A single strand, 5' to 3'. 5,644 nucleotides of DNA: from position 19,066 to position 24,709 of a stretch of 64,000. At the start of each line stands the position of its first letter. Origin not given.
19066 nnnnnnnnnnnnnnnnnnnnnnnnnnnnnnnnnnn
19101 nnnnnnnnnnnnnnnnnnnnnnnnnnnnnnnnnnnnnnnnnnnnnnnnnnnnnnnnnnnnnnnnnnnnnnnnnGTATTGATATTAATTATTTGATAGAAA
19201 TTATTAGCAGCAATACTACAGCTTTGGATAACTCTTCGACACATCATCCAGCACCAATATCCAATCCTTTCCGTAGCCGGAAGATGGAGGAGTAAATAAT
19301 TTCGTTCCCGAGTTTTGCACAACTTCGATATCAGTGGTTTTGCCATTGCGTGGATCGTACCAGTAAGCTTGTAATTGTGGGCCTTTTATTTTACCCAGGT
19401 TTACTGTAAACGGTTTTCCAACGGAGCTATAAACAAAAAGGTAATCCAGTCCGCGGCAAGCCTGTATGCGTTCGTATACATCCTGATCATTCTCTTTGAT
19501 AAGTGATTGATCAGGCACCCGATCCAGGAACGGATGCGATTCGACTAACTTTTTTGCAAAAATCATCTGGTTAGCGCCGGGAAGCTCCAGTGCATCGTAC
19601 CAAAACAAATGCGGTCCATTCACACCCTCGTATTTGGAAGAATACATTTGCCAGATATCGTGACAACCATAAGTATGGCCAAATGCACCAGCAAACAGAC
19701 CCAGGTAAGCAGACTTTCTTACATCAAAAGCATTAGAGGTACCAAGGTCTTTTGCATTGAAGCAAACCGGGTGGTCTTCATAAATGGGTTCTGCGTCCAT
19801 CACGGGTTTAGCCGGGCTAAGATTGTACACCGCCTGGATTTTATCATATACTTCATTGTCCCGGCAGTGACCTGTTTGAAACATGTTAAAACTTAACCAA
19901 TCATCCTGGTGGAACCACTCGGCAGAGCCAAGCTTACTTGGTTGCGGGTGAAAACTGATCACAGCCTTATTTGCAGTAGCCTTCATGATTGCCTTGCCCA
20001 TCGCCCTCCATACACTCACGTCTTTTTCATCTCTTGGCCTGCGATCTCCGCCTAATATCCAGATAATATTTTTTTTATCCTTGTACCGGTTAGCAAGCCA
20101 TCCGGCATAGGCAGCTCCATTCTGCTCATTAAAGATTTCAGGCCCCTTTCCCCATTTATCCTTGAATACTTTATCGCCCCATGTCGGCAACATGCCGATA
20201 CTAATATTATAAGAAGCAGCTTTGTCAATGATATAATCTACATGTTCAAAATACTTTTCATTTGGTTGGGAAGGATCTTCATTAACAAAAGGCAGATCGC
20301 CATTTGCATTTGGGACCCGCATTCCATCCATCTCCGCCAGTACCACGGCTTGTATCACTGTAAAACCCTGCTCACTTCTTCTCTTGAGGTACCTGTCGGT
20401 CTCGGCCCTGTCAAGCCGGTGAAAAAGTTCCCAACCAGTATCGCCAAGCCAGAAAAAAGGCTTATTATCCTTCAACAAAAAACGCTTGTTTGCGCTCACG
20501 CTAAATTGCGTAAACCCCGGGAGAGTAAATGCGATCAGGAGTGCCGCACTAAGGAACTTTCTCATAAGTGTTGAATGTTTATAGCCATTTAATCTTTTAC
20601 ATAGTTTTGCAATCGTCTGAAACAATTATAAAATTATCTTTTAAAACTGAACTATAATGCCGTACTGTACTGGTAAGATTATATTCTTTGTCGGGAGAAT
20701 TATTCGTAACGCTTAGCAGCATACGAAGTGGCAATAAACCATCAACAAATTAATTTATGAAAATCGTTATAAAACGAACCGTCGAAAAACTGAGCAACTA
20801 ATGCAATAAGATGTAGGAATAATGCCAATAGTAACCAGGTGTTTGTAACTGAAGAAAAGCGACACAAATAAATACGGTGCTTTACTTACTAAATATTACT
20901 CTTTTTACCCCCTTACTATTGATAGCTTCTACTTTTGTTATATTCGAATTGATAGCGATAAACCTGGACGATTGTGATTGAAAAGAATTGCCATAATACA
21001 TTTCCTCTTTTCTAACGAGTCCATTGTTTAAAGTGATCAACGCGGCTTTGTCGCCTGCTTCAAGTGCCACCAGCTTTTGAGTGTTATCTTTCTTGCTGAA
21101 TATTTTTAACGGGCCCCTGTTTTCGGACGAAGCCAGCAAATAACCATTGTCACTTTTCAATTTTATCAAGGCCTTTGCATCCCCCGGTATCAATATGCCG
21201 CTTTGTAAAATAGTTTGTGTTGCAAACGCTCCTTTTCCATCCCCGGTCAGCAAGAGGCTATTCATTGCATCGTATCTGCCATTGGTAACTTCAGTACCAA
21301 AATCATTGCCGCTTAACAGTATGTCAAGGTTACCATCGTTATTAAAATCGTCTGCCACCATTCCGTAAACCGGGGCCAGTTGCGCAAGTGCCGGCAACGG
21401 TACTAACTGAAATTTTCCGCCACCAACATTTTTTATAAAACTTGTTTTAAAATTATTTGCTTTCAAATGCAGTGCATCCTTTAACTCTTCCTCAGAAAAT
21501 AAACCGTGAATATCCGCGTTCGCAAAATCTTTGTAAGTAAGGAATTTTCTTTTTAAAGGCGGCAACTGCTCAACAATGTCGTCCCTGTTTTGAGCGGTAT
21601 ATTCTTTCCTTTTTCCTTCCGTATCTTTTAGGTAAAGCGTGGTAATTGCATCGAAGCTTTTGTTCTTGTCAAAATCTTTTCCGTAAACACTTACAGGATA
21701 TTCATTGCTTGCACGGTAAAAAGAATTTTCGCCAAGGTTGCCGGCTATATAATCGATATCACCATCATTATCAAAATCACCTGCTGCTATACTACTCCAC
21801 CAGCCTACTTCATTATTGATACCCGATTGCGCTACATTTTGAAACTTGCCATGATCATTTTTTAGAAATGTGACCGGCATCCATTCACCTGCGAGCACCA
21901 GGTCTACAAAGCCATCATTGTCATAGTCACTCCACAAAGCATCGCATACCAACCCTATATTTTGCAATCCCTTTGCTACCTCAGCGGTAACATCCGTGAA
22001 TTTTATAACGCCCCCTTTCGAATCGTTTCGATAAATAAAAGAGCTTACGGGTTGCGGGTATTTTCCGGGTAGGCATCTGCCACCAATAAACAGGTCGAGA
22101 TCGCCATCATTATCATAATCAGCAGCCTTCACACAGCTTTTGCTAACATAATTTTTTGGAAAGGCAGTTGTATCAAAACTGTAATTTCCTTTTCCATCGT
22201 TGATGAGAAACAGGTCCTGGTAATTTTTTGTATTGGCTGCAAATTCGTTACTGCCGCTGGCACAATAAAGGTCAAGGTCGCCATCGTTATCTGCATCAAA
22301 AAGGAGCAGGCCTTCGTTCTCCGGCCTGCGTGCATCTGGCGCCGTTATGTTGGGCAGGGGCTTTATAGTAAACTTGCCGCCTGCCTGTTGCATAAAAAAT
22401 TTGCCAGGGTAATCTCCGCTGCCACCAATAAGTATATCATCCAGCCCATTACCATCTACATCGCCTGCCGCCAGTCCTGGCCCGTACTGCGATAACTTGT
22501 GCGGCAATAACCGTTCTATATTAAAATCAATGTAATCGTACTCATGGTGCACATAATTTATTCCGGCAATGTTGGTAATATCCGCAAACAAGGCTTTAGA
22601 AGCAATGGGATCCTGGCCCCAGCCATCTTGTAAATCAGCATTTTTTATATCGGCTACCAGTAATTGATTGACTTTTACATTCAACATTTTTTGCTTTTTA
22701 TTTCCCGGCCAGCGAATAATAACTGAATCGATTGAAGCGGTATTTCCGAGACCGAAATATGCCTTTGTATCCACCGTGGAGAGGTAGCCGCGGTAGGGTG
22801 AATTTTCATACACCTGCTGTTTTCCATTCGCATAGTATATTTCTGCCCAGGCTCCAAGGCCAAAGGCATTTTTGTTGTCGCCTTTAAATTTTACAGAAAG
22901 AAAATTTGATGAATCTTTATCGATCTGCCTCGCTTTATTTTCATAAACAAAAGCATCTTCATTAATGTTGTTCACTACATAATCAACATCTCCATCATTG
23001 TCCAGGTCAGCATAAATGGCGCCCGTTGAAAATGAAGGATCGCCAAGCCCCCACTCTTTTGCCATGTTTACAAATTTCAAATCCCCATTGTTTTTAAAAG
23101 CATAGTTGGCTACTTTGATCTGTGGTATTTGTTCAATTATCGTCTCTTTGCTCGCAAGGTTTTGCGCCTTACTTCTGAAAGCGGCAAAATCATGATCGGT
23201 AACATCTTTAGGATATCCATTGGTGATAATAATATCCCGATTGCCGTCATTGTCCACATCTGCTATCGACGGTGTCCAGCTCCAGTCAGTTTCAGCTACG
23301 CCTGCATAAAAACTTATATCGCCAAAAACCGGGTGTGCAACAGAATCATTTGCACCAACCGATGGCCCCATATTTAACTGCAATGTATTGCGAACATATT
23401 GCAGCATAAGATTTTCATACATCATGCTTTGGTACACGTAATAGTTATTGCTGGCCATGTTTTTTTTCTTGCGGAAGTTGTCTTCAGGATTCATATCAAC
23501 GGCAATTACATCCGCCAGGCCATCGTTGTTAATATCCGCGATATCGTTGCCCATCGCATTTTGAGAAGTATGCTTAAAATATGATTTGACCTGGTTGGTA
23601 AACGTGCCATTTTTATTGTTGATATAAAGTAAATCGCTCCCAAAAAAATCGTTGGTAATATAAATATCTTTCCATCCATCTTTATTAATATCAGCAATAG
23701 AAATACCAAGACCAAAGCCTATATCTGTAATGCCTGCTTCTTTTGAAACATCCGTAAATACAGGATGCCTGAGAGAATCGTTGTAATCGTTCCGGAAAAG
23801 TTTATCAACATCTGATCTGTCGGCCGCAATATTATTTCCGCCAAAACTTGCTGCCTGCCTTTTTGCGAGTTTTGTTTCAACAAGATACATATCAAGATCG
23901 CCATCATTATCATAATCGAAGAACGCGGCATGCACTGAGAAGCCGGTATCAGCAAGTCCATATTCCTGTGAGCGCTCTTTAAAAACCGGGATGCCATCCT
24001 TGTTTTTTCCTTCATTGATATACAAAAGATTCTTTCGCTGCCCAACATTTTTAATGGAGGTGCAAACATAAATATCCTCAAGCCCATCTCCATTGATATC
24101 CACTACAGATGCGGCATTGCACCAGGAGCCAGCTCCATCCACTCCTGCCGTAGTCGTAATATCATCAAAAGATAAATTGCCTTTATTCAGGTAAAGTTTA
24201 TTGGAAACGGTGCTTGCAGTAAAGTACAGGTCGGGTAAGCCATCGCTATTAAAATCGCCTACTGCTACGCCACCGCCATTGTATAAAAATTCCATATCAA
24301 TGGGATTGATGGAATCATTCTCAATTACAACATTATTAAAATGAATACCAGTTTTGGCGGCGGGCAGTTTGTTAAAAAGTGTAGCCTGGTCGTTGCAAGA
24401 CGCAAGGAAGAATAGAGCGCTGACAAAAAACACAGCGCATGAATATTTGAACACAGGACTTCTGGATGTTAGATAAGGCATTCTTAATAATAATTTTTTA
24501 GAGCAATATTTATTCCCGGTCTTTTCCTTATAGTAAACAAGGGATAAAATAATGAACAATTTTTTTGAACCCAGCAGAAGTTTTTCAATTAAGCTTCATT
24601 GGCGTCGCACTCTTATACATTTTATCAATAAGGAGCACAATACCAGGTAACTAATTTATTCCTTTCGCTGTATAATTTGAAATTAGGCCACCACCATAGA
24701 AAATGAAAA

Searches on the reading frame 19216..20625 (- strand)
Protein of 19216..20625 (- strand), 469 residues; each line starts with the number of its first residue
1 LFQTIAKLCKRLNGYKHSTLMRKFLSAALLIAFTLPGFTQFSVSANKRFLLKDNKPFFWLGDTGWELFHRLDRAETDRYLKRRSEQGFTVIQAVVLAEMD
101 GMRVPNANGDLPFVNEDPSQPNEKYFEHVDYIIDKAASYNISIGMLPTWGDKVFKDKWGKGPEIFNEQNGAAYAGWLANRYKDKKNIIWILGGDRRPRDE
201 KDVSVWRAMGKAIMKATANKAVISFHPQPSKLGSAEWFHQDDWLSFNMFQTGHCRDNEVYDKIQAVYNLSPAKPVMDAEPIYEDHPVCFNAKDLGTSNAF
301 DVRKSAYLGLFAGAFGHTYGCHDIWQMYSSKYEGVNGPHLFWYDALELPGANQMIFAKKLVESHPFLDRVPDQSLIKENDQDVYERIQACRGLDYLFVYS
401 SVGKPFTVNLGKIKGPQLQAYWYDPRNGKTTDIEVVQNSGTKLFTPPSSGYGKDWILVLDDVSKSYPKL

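Call 6: search_protein_families(library=pfam, proteins=[window:19216-20625:-], max_evalue=0.01)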
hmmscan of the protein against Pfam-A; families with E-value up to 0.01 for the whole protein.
window:19216-20625:- (469 aa): 2 families
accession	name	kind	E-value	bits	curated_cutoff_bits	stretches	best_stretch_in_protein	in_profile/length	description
PF13204.13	Apiosidase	-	2.1e-119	399.3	26.5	1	44-367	1-319/320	Apiosidase-like, catalytic domain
PF12904.13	Collagen_bind_2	-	8.1e-32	109.4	22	1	370-460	1-92/92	Putative collagen-binding domain of a collagenase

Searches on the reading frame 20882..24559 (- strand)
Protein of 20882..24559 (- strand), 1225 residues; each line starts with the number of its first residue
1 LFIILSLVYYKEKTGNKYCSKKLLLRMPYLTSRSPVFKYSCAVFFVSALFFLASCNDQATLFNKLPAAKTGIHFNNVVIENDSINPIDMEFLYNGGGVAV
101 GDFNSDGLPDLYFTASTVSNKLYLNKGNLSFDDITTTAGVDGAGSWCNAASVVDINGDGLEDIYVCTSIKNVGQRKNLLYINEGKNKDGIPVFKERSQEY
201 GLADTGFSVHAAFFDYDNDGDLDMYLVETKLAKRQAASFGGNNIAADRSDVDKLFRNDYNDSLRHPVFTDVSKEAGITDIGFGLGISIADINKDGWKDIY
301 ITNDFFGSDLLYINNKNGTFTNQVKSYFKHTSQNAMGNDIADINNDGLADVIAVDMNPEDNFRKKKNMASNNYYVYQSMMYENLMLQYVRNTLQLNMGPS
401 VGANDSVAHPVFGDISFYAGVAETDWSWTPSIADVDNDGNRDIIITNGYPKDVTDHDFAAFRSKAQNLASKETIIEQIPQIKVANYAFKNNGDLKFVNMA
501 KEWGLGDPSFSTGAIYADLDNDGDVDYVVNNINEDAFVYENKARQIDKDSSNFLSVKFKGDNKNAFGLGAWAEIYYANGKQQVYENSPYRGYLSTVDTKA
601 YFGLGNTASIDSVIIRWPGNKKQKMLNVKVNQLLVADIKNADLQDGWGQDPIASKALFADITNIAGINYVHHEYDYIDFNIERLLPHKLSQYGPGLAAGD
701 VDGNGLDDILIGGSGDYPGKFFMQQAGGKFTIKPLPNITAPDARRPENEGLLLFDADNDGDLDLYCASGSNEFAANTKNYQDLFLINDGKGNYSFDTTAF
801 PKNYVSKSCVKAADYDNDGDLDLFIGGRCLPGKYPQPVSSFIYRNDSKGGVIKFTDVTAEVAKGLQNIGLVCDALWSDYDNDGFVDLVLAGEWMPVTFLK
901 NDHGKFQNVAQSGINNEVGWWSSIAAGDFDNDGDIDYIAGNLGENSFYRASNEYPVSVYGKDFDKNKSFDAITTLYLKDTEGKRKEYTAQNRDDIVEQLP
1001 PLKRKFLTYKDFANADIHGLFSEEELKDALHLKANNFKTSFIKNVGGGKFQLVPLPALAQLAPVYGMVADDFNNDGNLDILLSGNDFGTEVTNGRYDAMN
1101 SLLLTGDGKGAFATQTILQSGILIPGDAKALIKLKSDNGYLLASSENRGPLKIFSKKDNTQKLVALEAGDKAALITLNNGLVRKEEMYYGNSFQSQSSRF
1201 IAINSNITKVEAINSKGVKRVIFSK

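Call 6: search_protein_families(library=pfam, proteins=[window:20882-24559:-], max_evalue=0.01)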
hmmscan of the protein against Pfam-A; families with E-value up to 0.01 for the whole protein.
window:20882-24559:- (1225 aa): 3 families
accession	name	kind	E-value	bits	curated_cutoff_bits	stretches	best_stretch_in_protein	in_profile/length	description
PF13517.12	FG-GAP_3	-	7.3e-65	215.9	26.9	9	290-352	1-60/61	FG-GAP-like repeat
PF07593.17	UnbV_ASPIC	-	4e-19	68.7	23.4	1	567-634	1-67/68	ASPIC and UnbV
PF01839.29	FG-GAP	-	1.3e-17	63.6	22.1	2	95-116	2-23/37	FG-GAP repeat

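Call 20: search_protein_families(library=ncbifam, proteins=[window:20882-24559:-], max_evalue=0.001)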
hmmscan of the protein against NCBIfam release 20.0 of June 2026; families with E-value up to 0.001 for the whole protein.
window:20882-24559:- (1225 aa): 0 families
